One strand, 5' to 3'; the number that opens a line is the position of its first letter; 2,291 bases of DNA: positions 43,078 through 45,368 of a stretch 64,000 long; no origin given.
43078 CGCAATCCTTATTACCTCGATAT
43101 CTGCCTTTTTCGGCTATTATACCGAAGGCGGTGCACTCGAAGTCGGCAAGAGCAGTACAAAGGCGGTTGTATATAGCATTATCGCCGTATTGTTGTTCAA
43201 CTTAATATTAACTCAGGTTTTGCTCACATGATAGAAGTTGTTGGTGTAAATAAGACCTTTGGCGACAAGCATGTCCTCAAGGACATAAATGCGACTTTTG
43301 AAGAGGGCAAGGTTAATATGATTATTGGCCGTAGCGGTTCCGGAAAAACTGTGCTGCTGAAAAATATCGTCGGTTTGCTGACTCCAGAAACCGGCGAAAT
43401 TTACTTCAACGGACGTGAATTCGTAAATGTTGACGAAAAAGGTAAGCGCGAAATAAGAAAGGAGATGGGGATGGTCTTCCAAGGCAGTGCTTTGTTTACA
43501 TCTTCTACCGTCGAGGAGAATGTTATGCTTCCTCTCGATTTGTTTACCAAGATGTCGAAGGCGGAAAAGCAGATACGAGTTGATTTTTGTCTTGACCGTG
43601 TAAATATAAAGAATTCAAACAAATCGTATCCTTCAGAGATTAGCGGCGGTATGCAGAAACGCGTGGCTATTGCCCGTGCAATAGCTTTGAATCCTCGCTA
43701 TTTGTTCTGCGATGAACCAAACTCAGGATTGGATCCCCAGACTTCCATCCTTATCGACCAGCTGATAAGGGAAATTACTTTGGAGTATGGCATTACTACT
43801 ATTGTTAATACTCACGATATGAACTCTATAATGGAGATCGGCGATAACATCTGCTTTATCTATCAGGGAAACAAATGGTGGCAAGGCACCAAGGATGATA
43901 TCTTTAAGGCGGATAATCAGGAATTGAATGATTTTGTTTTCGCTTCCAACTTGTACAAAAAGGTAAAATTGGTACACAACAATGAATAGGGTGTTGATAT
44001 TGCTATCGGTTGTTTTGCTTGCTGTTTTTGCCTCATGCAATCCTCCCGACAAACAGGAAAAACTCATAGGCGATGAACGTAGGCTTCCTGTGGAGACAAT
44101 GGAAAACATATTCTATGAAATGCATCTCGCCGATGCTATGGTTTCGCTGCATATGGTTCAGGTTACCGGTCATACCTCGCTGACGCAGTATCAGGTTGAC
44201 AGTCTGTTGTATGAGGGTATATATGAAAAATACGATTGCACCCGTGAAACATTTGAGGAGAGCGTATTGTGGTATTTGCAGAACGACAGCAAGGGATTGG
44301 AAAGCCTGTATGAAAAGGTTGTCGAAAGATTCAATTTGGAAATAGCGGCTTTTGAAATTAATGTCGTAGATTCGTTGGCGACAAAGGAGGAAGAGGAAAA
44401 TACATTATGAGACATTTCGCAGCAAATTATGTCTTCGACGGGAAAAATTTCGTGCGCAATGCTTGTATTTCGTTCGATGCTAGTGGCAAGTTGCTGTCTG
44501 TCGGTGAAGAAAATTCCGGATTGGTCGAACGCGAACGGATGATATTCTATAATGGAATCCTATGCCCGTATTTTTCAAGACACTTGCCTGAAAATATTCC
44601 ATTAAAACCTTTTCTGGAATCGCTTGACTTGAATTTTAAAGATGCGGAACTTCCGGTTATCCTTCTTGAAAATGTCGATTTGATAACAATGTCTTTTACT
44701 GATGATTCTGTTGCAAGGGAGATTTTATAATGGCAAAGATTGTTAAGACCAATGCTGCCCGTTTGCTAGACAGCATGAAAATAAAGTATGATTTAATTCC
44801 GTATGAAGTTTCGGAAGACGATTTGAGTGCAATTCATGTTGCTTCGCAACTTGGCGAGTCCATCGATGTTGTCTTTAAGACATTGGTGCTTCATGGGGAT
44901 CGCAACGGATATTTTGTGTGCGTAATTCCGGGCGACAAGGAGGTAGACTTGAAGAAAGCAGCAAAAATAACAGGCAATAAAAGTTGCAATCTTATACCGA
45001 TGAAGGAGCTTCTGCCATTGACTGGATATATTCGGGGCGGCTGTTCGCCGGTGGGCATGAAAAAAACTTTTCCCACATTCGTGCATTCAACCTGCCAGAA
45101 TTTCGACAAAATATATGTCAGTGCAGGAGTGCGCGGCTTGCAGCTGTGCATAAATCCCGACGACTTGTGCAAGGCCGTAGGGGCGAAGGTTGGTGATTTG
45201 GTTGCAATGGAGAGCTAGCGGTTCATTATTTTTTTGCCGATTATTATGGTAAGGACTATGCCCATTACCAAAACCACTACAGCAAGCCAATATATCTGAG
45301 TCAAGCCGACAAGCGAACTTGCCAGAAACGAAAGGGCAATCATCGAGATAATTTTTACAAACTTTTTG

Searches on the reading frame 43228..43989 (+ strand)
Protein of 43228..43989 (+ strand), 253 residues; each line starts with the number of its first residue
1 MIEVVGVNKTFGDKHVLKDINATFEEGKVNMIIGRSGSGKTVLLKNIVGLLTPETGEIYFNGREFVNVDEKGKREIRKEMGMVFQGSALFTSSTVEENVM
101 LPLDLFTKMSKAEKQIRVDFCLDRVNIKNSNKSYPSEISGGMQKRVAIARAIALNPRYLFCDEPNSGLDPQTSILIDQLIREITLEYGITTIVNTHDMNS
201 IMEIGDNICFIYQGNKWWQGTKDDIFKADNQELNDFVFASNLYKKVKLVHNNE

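Call 10: search_protein_families(library=pfam, proteins=[window:43228-43989:+], max_evalue=0.01)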
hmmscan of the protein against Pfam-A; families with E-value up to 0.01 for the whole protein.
window:43228-43989:+ (253 aa): 9 families
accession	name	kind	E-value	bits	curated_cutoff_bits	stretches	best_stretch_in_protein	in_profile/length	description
PF00005.33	ABC_tran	-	4.5e-34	118.4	25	1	17-165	1-136/137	ABC transporter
PF13304.12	AAA_21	-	7.5e-08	33.2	27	1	121-199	221-301/304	AAA domain, putative AbiEii toxin, Type IV TA system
PF13555.12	AAA_29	-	7.5e-05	22.8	27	1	23-61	18-55/61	P-loop containing region of AAA domain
PF02463.25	SMC_N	-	0.00033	20.6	40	1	26-211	23-211/220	RecF/RecN/SMC N terminal domain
PF01637.24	ATPase_2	-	0.00063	20.1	33.2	1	17-89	8-87/225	ATPase domain predominantly from Archaea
PF25199.1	nSTAND_NTPase5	-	0.0026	18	34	1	16-59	28-74/145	Novel STAND NTPase 5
PF13476.12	AAA_23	-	0.0027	18.8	27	1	23-110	16-69/201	AAA domain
PF13401.12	AAA_22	-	0.003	18.3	27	1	30-70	8-41/130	AAA domain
PF03193.22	RsgA_GTPase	-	0.003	17.8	30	1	13-58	93-137/174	RsgA GTPase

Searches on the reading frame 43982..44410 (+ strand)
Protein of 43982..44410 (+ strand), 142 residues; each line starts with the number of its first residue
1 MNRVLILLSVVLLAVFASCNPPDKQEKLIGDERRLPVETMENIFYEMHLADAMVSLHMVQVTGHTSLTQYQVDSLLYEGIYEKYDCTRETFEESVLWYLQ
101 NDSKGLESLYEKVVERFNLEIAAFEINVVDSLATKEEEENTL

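Call 74: search_protein_families(library=pfam, proteins=[window:43982-44410:+], max_evalue=0.001)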
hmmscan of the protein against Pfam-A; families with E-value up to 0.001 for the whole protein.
window:43982-44410:+ (142 aa): 1 family
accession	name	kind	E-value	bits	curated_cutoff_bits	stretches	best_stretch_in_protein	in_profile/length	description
PF14129.11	DUF4296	-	2.2e-16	60.6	27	1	35-119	5-83/87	Domain of unknown function (DUF4296)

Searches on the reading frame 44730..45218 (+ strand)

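Call 74: search_protein_families(library=pfam, proteins=[window:44730-45218:+], max_evalue=0.001)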
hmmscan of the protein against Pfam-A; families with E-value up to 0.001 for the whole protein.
window:44730-45218:+ (162 aa): 1 family
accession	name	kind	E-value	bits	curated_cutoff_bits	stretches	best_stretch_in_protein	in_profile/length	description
PF04073.20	tRNA_edit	-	4.9e-25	88.4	25.5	1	35-148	8-122/123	Aminoacyl-tRNA editing domain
